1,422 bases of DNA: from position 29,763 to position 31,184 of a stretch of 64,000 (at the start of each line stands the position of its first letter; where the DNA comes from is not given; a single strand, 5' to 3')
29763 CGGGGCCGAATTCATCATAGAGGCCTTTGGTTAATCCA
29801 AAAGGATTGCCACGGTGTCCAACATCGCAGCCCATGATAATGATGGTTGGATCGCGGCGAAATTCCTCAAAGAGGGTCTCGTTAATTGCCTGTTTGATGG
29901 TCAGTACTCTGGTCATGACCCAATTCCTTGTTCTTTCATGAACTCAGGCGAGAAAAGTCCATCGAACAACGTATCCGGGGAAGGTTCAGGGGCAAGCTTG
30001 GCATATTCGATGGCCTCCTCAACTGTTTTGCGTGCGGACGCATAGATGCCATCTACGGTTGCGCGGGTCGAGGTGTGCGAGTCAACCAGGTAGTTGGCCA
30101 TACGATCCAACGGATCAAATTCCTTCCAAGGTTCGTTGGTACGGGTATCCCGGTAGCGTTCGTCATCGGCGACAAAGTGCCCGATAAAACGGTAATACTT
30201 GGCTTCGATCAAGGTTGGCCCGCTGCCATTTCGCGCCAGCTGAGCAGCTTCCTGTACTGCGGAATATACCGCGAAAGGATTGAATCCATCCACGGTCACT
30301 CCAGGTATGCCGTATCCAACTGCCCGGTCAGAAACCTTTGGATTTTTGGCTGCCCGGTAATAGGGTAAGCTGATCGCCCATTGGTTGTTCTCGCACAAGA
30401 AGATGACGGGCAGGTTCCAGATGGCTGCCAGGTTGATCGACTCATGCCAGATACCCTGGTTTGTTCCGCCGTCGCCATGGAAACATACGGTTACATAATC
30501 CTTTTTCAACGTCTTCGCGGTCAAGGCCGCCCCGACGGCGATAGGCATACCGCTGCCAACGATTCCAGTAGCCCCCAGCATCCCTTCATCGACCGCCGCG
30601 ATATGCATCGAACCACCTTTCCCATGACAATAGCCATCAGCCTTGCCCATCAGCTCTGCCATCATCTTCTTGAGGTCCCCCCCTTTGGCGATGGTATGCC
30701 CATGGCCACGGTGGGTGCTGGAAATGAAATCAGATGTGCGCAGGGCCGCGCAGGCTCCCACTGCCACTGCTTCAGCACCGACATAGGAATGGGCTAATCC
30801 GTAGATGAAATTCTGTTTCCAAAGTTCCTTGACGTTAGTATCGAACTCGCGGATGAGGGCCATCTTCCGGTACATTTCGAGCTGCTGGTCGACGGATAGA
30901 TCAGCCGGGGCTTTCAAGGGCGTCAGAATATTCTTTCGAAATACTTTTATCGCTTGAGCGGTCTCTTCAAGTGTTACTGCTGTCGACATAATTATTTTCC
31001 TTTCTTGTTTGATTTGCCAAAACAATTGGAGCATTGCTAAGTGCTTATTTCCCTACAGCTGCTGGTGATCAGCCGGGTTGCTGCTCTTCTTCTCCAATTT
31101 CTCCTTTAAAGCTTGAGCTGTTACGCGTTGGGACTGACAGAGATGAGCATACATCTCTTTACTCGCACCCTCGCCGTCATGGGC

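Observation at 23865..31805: Single GntR-headed operon with two different E1 pairs sharing one E2, split by a beta-hydroxyacid dehydrogenase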

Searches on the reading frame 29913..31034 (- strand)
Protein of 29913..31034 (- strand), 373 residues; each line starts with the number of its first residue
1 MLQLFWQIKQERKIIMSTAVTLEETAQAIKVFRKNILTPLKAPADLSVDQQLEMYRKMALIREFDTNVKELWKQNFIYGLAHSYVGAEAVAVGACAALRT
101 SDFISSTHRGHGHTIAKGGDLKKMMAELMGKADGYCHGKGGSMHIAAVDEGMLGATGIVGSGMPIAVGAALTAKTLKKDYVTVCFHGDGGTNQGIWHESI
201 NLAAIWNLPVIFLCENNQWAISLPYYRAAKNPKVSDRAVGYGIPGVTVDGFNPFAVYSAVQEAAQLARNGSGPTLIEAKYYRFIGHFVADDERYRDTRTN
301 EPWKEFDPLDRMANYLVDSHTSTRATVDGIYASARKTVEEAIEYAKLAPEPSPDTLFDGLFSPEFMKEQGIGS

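Call 3: search_protein_families(library=pfam, proteins=[window:29913-31034:-])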
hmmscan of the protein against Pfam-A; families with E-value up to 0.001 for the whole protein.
window:29913-31034:- (373 aa): 3 families
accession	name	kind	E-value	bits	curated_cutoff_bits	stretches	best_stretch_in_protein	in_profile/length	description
PF00676.26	E1_dh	-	2.3e-88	296.5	22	1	56-353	1-299/300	Dehydrogenase E1 component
PF02775.26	TPP_enzyme_C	-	5.3e-08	33.2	21.9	1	155-277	26-150/151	Thiamine pyrophosphate enzyme, C-terminal TPP binding domain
PF00456.26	Transketolase_N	-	0.00034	20.2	22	1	151-279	106-242/334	Transketolase, thiamine diphosphate binding domain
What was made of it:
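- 29913..30989 (-): E1alpha3: ThDP-binding alpha subunit, 358 aa from the corrected start (the ORF extends to 31034). PF00676 2e-88 (call 3).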

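Call 4: search_protein_families(library=ncbifam, proteins=[window:29913-31034:-])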
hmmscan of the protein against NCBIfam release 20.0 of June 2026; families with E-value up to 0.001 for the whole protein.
window:29913-31034:- (373 aa): 9 families
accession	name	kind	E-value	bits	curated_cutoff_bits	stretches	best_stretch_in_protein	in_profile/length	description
TIGR03182.1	PDH_E1_alph_y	equivalog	1.2e-100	336.4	393.85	1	49-361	2-314/315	pyruvate dehydrogenase (acetyl-transferring) E1 component subunit alpha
TIGR03181.1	PDH_E1_alph_x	equivalog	1.9e-79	267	411.35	1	41-362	16-328/341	pyruvate dehydrogenase (acetyl-transferring) E1 component subunit alpha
NF004559.0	PRK05899.2-5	equivalog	2.9e-13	48.9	488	1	155-285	124-252/627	transketolase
NF004556.0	PRK05899.2-2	equivalog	1.3e-06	27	575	1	144-279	112-243/639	transketolase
TIGR00232.1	tktlase_bact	equivalog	2.6e-06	26.1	682.25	1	150-279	103-240/654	transketolase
NF006914.0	PRK09404.1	equivalog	6.6e-05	21.3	764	1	174-346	335-512/919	2-oxoglutarate dehydrogenase E1 component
NF004558.0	PRK05899.2-4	equivalog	0.00017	20.1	788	1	154-279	109-238/651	transketolase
NF005485.1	PRK07092.1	equivalog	0.00039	19.4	493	1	149-220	388-453/523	benzoylformate decarboxylase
TIGR00239.1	2oxo_dh_E1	equivalog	0.0004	18.4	770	1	176-344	342-515/931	2-oxoglutarate dehydrogenase E1 component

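Call 11: find_homologous_proteins(query=window:29913-31034:-)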
Query window:29913-31034:- (373 aa): 7998 proteins with E <= 0.001 among 8000 candidates; the best 120 are listed.
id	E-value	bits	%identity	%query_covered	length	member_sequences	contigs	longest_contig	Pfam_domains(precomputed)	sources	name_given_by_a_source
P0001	3.7e-221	751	91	95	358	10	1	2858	PF02775.27,PF00676.26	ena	-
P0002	7.5e-213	724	88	95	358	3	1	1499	PF02775.27,PF00676.26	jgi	-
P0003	2.4e-197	673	82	95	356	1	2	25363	PF02775.27,PF00676.26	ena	-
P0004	4.1e-196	669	79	95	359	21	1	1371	PF02775.27,PF00676.26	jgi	-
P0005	7.1e-194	662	80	95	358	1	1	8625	PF02775.27,PF00676.26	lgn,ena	-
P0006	5.5e-191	652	78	95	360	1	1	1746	PF02775.27,PF00676.26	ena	-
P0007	2.4e-190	650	77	95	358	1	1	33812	PF02775.27,PF00676.26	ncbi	-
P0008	3.2e-190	650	78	95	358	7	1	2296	PF02775.27,PF00676.26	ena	-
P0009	1.9e-188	644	77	96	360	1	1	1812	PF02775.27,PF00676.26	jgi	-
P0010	3.0e-187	640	76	96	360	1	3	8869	PF02775.27,PF00676.26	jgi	jgi:TPP-dependent pyruvate/acetoin dehydrogenase alpha subunit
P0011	7.1e-187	639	77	95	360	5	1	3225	PF02775.27,PF00676.26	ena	-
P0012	5.0e-186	636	75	96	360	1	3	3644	PF02775.27,PF00676.26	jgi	jgi:TPP-dependent pyruvate/acetoin dehydrogenase alpha subunit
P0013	5.6e-186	636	74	96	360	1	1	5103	PF02775.27,PF00676.26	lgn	-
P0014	1.1e-185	635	76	95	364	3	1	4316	PF02775.27,PF00676.26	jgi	-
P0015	4.9e-185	633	77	95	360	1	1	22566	PF02775.27,PF00676.26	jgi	jgi:pyruvate dehydrogenase E1 component alpha subunit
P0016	6.6e-185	632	75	96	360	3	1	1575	PF02775.27,PF00676.26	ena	-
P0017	7.0e-185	632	76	95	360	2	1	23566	PF02775.27,PF00676.26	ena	-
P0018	2.6e-184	630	75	94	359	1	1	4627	PF02775.27,PF00676.26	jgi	jgi:pyruvate dehydrogenase E1 component alpha subunit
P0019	2.9e-184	630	76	95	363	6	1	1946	PF02775.27,PF00676.26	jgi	jgi:TPP-dependent pyruvate/acetoin dehydrogenase alpha subunit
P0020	5.0e-184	629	74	96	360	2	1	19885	PF02775.27,PF00676.26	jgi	jgi:TPP-dependent pyruvate/acetoin dehydrogenase alpha subunit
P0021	1.2e-183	628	76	94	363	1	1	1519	PF02775.27,PF00676.26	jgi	-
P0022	1.3e-183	628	75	95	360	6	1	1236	PF02775.27,PF00676.26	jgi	jgi:pyruvate dehydrogenase E1 component alpha subunit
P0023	1.3e-183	628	76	95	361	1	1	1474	PF02775.27,PF00676.26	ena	-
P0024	7.4e-183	625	74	96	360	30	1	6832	PF02775.27,PF00676.26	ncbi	-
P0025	2.4e-182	624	74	96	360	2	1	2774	PF02775.27,PF00676.26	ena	-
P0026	4.7e-181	620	73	95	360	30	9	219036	PF02775.27,PF00676.26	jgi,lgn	jgi:pyruvate dehydrogenase E1 component alpha subunit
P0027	4.7e-181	619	74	95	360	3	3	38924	PF02775.27,PF00676.26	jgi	jgi:TPP-dependent pyruvate/acetoin dehydrogenase alpha subunit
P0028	8.9e-181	619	75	94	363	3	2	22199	PF02775.27,PF00676.26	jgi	jgi:TPP-dependent pyruvate/acetoin dehydrogenase alpha subunit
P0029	1.5e-180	618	73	95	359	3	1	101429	PF02775.27,PF00676.26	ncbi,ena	-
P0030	1.9e-180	618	75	95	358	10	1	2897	PF02775.27,PF00676.26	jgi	jgi:TPP-dependent pyruvate/acetoin dehydrogenase alpha subunit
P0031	2.6e-180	617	76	96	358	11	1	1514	PF02775.27,PF00676.26,PF00456.27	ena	-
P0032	1.1e-179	615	73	95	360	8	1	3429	PF02775.27,PF00676.26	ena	-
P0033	1.1e-179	615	74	94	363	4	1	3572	PF02775.27,PF00676.26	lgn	-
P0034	1.9e-179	614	74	96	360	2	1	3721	PF02775.27,PF00676.26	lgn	-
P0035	3.0e-179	614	72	95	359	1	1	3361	PF02775.27,PF00676.26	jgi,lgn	-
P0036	6.0e-179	613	75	94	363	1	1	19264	PF02775.27,PF00676.26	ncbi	-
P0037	1.4e-178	611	71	95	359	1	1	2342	PF02775.27,PF00676.26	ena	-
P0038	1.6e-178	611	74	94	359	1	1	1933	PF02775.27,PF00676.26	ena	-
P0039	2.2e-178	611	75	94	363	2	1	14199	PF02775.27,PF00676.26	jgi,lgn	-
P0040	4.5e-178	610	76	95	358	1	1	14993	PF02775.27,PF00676.26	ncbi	-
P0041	5.3e-178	609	72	95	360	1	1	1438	PF02775.27,PF00676.26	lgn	-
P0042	6.5e-178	609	73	95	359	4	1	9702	PF02775.27,PF00676.26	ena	-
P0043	9.7e-178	609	75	95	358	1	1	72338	PF02775.27,PF00676.26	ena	-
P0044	1.9e-177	608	72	95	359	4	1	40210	PF02775.27,PF00676.26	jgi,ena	-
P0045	3.7e-177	607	72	95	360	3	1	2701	PF02775.27,PF00676.26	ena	-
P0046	7.9e-177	606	71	95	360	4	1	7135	PF02775.27,PF00676.26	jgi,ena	-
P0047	9.5e-177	605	71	95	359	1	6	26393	PF02775.27,PF00676.26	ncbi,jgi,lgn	-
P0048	9.5e-177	605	72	95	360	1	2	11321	PF02775.27,PF00676.26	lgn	-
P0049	1.5e-176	605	71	95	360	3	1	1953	PF02775.27,PF00676.26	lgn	-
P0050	1.8e-176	604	74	94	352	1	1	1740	PF02775.27,PF00676.26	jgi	jgi:pyruvate dehydrogenase E1 component alpha subunit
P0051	2.4e-176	604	71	95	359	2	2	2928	PF02775.27,PF00676.26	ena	-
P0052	2.5e-176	604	71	95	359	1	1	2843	PF02775.27,PF00676.26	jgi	-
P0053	2.9e-176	604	74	94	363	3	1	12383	PF02775.27,PF00676.26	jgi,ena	jgi:acetoin:2,6-dichlorophenolindophenol oxidoreductase subunit alpha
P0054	6.8e-176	603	71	95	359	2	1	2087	PF02775.27,PF00676.26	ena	-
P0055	7.4e-176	602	74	93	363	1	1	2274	PF02775.27,PF00676.26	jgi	-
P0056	1.2e-175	602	73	95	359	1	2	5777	PF02775.27,PF00676.26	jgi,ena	-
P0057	1.9e-175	601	74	94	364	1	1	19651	PF02775.27,PF00676.26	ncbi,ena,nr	ncbi:MAG: thiamine pyrophosphate-dependent dehydrogenase E1 component subunit alpha [Anaerolineaceae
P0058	2.4e-175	601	72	95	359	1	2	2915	PF02775.27,PF00676.26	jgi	-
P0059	2.4e-175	601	71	95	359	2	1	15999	PF02775.27,PF00676.26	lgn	-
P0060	5.4e-175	600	72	95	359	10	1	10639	PF02775.27,PF00676.26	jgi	-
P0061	5.8e-175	599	73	95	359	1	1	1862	PF02775.27,PF00676.26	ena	-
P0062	1.3e-174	598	74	95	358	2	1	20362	PF02775.27,PF00676.26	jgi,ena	jgi:TPP-dependent pyruvate/acetoin dehydrogenase alpha subunit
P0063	1.3e-174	598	73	94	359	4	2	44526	PF02775.27,PF00676.26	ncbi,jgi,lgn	-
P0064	1.6e-174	598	74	94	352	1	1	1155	PF02775.27,PF00676.26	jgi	-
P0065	1.6e-174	598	73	95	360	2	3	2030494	PF02775.27,PF00676.26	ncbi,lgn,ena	-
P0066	2.4e-174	597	72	95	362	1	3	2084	PF02775.27,PF00676.26,PF00456.27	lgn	-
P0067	3.5e-174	597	73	94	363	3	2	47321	PF02775.27,PF00676.26,PF00456.27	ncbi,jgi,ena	jgi:acetoin:2,6-dichlorophenolindophenol oxidoreductase subunit alpha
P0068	4.2e-174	597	73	94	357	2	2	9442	PF02775.27,PF00676.26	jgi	-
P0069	9.3e-174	596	73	95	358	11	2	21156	PF02775.27,PF00676.26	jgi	jgi:TPP-dependent pyruvate/acetoin dehydrogenase alpha subunit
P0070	1.9e-173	594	71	95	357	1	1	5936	PF02775.27,PF00676.26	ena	-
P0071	2.7e-173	594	71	95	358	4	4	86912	PF02775.27,PF00676.26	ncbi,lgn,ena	-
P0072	5.7e-173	593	72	95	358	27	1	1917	PF02775.27,PF00676.26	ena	-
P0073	7.9e-173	592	72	95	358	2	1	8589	PF02775.27,PF00676.26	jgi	jgi:acetoin:2,6-dichlorophenolindophenol oxidoreductase subunit alpha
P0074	1.3e-172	592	71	95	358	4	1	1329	PF02775.27,PF00676.26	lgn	-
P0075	1.5e-172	592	71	95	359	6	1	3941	PF02775.27,PF00676.26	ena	-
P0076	6.5e-172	589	74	92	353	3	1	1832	PF00676.26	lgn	-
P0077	1.8e-171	588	71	95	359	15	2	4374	PF02775.27,PF00676.26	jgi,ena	-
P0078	1.4e-170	585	70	94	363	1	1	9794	PF02775.27,PF00676.26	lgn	-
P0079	2.4e-170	584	70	93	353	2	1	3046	PF02775.27,PF00676.26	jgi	jgi:pyruvate dehydrogenase E1 component alpha subunit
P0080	6.5e-170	583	71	93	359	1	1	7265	PF02775.27,PF00676.26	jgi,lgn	-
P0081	1.5e-169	582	72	92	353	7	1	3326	PF00676.26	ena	-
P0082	1.5e-169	582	71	94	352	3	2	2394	PF02775.27,PF00676.26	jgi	-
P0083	3.8e-169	580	78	84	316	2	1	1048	PF02775.27,PF00676.26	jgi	jgi:TPP-dependent pyruvate/acetoin dehydrogenase alpha subunit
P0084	4.3e-169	580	69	96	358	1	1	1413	PF02775.27,PF00676.26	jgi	jgi:TPP-dependent pyruvate/acetoin dehydrogenase alpha subunit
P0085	4.7e-169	580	71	92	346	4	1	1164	PF02775.27,PF00676.26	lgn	-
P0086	4.1e-168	577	69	95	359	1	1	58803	PF02775.27,PF00676.26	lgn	-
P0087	1.0e-166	572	69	94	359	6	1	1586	PF02775.27,PF00676.26,PF00456.27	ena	-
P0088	1.0e-166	572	68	95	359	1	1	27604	PF02775.27,PF00676.26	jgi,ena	-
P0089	2.7e-165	568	69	95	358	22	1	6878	PF02775.27,PF00676.26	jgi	jgi:TPP-dependent pyruvate/acetoin dehydrogenase alpha subunit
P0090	1.3e-164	565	69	91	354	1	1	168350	PF02775.27,PF00676.26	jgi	jgi:acetoin:2,6-dichlorophenolindophenol oxidoreductase subunit alpha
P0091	7.7e-164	563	67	95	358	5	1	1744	PF02775.27,PF00676.26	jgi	jgi:TPP-dependent pyruvate/acetoin dehydrogenase alpha subunit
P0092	3.8e-163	561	69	96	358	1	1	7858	PF02775.27,PF00676.26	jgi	jgi:TPP-dependent pyruvate/acetoin dehydrogenase alpha subunit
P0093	6.7e-163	560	69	95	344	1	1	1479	PF02775.27,PF00676.26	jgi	jgi:TPP-dependent pyruvate/acetoin dehydrogenase alpha subunit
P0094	8.6e-163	559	67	94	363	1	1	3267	PF02775.27,PF00676.26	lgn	-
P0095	1.7e-162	558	71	95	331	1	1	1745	PF00676.26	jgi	jgi:TPP-dependent pyruvate/acetoin dehydrogenase alpha subunit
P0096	3.1e-162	558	68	95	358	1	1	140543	PF02775.27,PF00676.26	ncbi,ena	-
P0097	4.6e-162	557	70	88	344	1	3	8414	PF02775.27,PF00676.26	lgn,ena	-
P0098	5.3e-162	557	71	88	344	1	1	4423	PF02775.27,PF00676.26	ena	-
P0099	8.0e-162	556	69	88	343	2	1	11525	PF02775.27,PF00676.26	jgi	-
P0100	4.0e-161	554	68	96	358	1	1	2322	PF02775.27,PF00676.26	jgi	jgi:pyruvate dehydrogenase E1 component alpha subunit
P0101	4.5e-161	554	69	96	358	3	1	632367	PF02775.27,PF00676.26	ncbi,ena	-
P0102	6.2e-161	553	68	96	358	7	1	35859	PF02775.27,PF00676.26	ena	-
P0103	1.3e-160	552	67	96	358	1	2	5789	PF02775.27,PF00676.26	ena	-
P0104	1.5e-160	552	68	96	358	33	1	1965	PF02775.27,PF00676.26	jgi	jgi:pyruvate dehydrogenase E1 component alpha subunit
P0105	5.6e-160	550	71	87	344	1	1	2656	PF02775.27,PF00676.26,PF00456.27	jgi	jgi:pyruvate dehydrogenase E1 component alpha subunit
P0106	7.2e-160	550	68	96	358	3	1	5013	PF02775.27,PF00676.26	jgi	jgi:TPP-dependent pyruvate/acetoin dehydrogenase alpha subunit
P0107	1.0e-159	549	70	88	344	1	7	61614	PF02775.27,PF00676.26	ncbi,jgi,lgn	-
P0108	1.9e-159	548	71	88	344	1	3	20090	PF02775.27,PF00676.26,PF00456.27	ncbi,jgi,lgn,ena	-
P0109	2.1e-159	548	67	95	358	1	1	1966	PF02775.27,PF00676.26,PF00456.27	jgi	jgi:TPP-dependent pyruvate/acetoin dehydrogenase alpha subunit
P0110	2.5e-159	548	70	88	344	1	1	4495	PF02775.27,PF00676.26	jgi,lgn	-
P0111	4.6e-159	547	71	88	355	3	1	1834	PF02775.27,PF00676.26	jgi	jgi:TPP-dependent pyruvate/acetoin dehydrogenase alpha subunit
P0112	1.2e-158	546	71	87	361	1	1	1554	PF02775.27,PF00676.26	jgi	jgi:TPP-dependent pyruvate/acetoin dehydrogenase alpha subunit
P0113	1.5e-158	545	70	88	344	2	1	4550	PF02775.27,PF00676.26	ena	-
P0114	1.6e-158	545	70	87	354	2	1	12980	PF02775.27,PF00676.26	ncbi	-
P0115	1.7e-158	545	66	96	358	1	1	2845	PF02775.27,PF00676.26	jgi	jgi:pyruvate dehydrogenase E1 component alpha subunit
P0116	6.2e-158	543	68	89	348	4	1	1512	PF02775.27,PF00676.26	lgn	-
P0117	1.1e-157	543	70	88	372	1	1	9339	PF02775.27,PF00676.26,PF00456.27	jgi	jgi:pyruvate dehydrogenase E1 component alpha subunit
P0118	2.6e-157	541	69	87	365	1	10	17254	PF02775.27,PF00676.26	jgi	jgi:TPP-dependent pyruvate/acetoin dehydrogenase alpha subunit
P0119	3.1e-157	541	69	88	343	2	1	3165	PF02775.27,PF00676.26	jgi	jgi:TPP-dependent pyruvate/acetoin dehydrogenase alpha subunit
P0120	5.0e-157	540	73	84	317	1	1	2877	PF02775.27,PF00676.26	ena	-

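Call 12: find_encoding_contigs(protein=P0003, flank=10000, max_places=2)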
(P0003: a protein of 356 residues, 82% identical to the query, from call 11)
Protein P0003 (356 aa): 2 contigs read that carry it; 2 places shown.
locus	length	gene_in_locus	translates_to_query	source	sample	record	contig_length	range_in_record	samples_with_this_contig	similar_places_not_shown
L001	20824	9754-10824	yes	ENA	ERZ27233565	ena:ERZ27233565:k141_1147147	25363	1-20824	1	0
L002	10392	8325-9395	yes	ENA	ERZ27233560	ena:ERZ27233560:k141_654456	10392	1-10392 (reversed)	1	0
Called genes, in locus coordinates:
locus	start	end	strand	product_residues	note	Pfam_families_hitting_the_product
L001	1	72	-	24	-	?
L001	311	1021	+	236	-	PF02586:SRAP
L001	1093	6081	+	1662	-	PF05228:CHASE4, PF00672:HAMP, PF13188:PAS_8, PF01590:GAF, PF00512:HisKA, PF02518:HATPase_c, PF00072:Response_reg, PF01627:Hpt, +4 more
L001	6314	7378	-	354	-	PF00923:TAL_FSA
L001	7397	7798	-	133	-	-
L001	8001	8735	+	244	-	PF00392:GntR, PF14502:HTH_41 (weak), PF08279:HTH_11 (weak), PF07840:FadR_C (weak), PF07729:FCD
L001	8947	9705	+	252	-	PF00753:Lactamase_B (weak), PF13483:Lactamase_B_3, PF12706:Lactamase_B_2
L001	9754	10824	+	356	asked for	PF00676:E1_dh, PF02775:TPP_enzyme_C (weak)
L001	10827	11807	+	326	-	PF02779:Transket_pyr, PF02780:Transketolase_C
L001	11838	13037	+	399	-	PF00364:Biotin_lipoyl, PF02817:E3_binding, PF00198:2-oxoacid_dh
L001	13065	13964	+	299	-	PF02826:2-Hacid_dh_C (faint), PF03446:NAD_binding_2, PF03807:F420_oxidored (weak), PF14833:NAD_binding_11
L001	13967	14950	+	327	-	PF00676:E1_dh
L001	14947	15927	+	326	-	PF02779:Transket_pyr, PF02780:Transketolase_C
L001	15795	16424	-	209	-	-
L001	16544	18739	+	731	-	PF00528:BPD_transp_1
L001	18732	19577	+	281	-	PF00528:BPD_transp_1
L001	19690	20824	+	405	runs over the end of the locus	PF05524:PEP-utilisers_N, PF00391:PEP-utilizers, PF02896:PEP-utilizers_C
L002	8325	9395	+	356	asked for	PF00676:E1_dh, PF02775:TPP_enzyme_C (weak)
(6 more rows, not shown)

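Call 13: find_encoding_contigs(protein=P0065, flank=10000, max_places=2)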
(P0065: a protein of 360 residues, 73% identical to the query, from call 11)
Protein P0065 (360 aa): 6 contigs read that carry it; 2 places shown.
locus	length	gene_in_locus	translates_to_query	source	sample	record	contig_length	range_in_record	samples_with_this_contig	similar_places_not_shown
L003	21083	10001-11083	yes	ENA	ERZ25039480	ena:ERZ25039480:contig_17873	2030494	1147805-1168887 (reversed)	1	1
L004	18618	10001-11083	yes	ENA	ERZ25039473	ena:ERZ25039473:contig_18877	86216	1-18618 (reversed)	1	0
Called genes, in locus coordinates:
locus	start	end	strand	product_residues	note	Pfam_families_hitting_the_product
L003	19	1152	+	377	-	PF01208:URO-D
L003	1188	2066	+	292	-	PF08450:SGL, PF24684:Vgb_lyase (weak)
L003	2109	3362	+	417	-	PF01208:URO-D (weak)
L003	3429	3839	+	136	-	-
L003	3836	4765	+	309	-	PF02826:2-Hacid_dh_C (faint), PF03446:NAD_binding_2, PF14833:NAD_binding_11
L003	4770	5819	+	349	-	PF00923:TAL_FSA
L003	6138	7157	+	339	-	PF01208:URO-D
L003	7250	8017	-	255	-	PF00106:adh_short, PF13561:adh_short_C2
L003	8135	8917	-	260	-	PF00392:GntR, PF07729:FCD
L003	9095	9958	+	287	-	PF00753:Lactamase_B (weak), PF13483:Lactamase_B_3, PF12706:Lactamase_B_2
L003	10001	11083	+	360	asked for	PF00676:E1_dh, PF02775:TPP_enzyme_C (faint)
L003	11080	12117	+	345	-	PF02779:Transket_pyr, PF02780:Transketolase_C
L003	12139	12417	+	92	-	PF00364:Biotin_lipoyl, PF25917:BSH_RND, PF25919:BSH_CusB (faint)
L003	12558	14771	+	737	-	PF00676:E1_dh, PF02779:Transket_pyr, PF02780:Transketolase_C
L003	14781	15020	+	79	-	PF00364:Biotin_lipoyl, PF25917:BSH_RND (weak), PF25919:BSH_CusB (weak)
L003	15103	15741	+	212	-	PF00198:2-oxoacid_dh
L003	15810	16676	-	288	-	PF00392:GntR, PF07729:FCD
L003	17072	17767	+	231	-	PF04961:FTCD_C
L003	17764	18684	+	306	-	PF00763:THF_DHG_CYH, PF02882:THF_DHG_CYH_C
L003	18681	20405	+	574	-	PF01268:FTHFS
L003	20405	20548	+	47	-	-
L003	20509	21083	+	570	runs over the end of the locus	PF02219:MTHFR (faint), PF12225:DUF5981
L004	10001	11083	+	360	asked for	PF00676:E1_dh, PF02775:TPP_enzyme_C (faint)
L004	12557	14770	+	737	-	PF00676:E1_dh, PF02779:Transket_pyr, PF02780:Transketolase_C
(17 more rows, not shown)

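Call 14: find_encoding_contigs(protein=P0101, flank=10000, max_places=2)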
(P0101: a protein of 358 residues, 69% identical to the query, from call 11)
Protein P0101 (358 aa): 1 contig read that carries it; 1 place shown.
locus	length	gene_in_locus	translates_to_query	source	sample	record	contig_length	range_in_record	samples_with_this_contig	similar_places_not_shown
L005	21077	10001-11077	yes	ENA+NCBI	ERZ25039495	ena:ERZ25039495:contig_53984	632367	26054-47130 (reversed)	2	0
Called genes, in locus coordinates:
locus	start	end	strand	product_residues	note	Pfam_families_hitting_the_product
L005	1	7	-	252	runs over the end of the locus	PF02782:FGGY_C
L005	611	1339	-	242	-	PF00392:GntR, PF07840:FadR_C, PF07729:FCD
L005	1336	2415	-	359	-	PF02653:BPD_transp_2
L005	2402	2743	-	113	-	PF00005:ABC_tran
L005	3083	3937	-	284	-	PF00005:ABC_tran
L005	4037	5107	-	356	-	PF13407:Peripla_BP_4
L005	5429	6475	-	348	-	PF00923:TAL_FSA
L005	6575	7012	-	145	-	PF00107:ADH_zinc_N, PF16912:Glu_dehyd_C (weak), PF13602:ADH_zinc_N_2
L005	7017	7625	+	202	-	-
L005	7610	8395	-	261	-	PF23441:SDR, PF00106:adh_short, PF08659:KR, PF13561:adh_short_C2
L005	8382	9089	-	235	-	PF00392:GntR, PF07729:FCD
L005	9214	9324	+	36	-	-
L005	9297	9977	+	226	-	PF12706:Lactamase_B_2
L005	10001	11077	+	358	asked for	PF00676:E1_dh, PF02775:TPP_enzyme_C (weak)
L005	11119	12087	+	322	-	PF02779:Transket_pyr, PF02780:Transketolase_C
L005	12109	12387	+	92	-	PF00364:Biotin_lipoyl, PF13375:RnfC_N (faint), PF25984:BSH_YknX (weak), PF25997:BSH_YhbJ (weak), PF26018:BSH_RND_rel (weak)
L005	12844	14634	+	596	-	PF00676:E1_dh, PF13292:DXP_synthase_N (weak), PF02779:Transket_pyr, PF02780:Transketolase_C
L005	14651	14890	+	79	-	PF00364:Biotin_lipoyl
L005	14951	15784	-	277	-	PF00528:BPD_transp_1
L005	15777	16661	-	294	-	PF00528:BPD_transp_1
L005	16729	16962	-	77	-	-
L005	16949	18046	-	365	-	PF01547:SBP_bac_1, PF13416:SBP_bac_8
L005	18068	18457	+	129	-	-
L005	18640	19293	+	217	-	-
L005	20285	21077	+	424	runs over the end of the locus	PF13088:BNR_2 (faint), PF15892:BNR_4 (faint)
